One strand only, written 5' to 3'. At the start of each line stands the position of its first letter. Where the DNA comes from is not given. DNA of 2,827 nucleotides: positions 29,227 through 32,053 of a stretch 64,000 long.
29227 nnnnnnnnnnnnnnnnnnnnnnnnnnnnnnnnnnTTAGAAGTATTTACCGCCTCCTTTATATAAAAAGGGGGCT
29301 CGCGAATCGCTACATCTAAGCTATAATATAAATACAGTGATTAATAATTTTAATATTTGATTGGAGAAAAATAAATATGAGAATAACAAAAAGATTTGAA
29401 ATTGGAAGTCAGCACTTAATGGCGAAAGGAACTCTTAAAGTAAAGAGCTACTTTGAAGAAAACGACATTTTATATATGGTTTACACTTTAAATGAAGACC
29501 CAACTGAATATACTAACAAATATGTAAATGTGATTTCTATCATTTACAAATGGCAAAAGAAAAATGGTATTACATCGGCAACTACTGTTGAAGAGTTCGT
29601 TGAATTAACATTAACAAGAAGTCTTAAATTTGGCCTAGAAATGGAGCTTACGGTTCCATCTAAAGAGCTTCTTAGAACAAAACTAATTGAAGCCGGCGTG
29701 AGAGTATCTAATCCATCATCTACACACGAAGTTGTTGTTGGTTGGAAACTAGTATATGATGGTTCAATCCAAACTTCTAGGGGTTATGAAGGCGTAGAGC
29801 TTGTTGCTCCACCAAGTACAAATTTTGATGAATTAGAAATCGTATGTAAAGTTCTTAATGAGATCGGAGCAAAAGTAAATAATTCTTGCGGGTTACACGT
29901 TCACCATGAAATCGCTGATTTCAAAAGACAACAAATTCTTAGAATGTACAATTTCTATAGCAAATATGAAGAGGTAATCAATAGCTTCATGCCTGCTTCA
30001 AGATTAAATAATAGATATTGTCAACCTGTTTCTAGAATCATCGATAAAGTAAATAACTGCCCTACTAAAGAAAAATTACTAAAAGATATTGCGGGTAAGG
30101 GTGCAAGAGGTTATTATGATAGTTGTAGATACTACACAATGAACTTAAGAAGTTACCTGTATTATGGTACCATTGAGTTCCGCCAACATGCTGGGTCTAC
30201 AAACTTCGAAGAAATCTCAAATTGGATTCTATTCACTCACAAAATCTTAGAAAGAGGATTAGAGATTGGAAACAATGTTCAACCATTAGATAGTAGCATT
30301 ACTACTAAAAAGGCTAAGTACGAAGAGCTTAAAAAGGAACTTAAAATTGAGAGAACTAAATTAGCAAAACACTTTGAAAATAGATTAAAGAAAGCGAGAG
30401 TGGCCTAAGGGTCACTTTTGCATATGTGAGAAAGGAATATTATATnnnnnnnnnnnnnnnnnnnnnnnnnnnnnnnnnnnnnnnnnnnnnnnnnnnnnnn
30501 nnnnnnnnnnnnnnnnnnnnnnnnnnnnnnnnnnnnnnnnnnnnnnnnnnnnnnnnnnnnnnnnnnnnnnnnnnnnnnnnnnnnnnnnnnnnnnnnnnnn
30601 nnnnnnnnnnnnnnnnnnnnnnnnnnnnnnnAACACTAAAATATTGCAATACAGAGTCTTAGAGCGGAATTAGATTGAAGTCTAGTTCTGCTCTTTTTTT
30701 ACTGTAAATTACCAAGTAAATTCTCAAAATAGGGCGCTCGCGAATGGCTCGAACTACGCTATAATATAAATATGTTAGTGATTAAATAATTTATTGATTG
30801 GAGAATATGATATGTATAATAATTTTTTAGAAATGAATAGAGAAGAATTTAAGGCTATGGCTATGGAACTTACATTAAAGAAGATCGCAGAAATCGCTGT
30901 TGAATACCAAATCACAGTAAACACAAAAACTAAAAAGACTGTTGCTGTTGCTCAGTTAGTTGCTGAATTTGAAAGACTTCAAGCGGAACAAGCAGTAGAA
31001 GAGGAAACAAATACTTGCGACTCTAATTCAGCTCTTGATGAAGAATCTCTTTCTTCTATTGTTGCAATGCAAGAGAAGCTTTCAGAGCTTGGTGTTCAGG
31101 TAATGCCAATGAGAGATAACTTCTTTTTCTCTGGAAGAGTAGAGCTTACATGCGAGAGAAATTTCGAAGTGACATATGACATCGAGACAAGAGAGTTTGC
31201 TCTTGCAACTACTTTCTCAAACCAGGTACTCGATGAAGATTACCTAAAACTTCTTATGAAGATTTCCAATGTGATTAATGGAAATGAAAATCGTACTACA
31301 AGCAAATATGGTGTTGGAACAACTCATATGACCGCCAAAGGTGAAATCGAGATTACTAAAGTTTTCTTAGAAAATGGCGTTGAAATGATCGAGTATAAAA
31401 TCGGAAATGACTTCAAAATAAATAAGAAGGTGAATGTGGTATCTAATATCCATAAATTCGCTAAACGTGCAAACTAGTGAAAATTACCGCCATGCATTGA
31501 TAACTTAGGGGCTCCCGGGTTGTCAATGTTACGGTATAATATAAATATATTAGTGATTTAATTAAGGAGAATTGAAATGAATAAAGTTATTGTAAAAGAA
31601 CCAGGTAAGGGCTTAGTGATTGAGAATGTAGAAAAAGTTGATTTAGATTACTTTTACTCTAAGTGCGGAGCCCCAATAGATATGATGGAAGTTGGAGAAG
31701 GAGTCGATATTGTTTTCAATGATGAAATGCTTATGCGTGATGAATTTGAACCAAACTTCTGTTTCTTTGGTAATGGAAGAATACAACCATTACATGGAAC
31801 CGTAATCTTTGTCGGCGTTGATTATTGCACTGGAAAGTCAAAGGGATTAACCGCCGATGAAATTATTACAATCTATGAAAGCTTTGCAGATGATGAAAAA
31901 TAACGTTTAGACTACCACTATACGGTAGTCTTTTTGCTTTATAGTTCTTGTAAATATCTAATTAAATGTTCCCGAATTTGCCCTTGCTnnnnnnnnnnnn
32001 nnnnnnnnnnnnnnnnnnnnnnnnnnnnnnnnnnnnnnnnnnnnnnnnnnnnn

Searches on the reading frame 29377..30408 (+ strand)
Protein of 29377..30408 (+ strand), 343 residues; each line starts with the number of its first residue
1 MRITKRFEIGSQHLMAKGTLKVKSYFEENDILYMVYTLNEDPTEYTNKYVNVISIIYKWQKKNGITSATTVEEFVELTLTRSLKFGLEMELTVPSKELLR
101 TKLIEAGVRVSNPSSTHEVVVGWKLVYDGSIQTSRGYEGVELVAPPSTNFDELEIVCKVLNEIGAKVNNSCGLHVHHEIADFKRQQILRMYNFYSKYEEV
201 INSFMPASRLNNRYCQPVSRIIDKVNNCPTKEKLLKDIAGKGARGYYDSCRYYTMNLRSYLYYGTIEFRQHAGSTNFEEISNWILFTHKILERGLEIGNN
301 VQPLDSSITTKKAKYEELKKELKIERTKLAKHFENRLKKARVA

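Call 3: search_protein_families(library=pfam, proteins=[window:29377-30408:+], max_evalue=1)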
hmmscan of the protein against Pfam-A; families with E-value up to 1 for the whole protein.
window:29377-30408:+ (343 aa): 1 family
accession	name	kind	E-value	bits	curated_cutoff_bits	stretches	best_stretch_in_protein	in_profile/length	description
PF12224.13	Amidoligase_2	-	2.5e-36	126.2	22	1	82-290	2-244/245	Putative amidoligase enzyme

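Call 72: search_protein_families(library=ncbifam, proteins=[window:29377-30408:+], max_evalue=0.001)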
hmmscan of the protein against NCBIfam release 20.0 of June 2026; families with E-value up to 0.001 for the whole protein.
window:29377-30408:+ (343 aa): 0 families

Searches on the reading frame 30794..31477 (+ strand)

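Call 3: search_protein_families(library=pfam, proteins=[window:30794-31477:+], max_evalue=1)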
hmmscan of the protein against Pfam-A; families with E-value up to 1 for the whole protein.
window:30794-31477:+ (227 aa): 3 families
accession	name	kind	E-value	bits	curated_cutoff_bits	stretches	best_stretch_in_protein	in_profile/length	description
PF18000.7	Top6b_C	-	0.021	15.4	28.6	1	82-133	44-95/111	Type 2 DNA topoisomerase 6 subunit B C-terminal domain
PF03460.22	NIR_SIR_ferr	-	0.023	14.8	24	0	170-192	34-56/69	Nitrite/Sulfite reductase ferredoxin-like half domain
PF15398.11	DUF4619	-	0.18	11.7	31.7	0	75-132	33-87/296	Domain of unknown function (DUF4619)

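Call 72: search_protein_families(library=ncbifam, proteins=[window:30794-31477:+], max_evalue=0.001)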
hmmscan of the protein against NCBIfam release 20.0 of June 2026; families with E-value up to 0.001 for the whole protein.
window:30794-31477:+ (227 aa): 0 families

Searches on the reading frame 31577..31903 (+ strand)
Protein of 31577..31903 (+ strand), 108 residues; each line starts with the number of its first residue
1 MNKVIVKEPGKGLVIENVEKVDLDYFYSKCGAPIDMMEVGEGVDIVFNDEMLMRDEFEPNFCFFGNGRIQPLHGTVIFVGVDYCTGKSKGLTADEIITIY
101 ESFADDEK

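Call 3: search_protein_families(library=pfam, proteins=[window:31577-31903:+], max_evalue=1)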
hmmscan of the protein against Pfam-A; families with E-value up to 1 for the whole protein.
window:31577-31903:+ (108 aa): 1 family
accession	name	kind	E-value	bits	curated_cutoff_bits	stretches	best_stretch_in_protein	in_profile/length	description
PF12957.13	DUF3846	-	3.7e-09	37.1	27.5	1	3-103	2-102/103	Domain of unknown function (DUF3846)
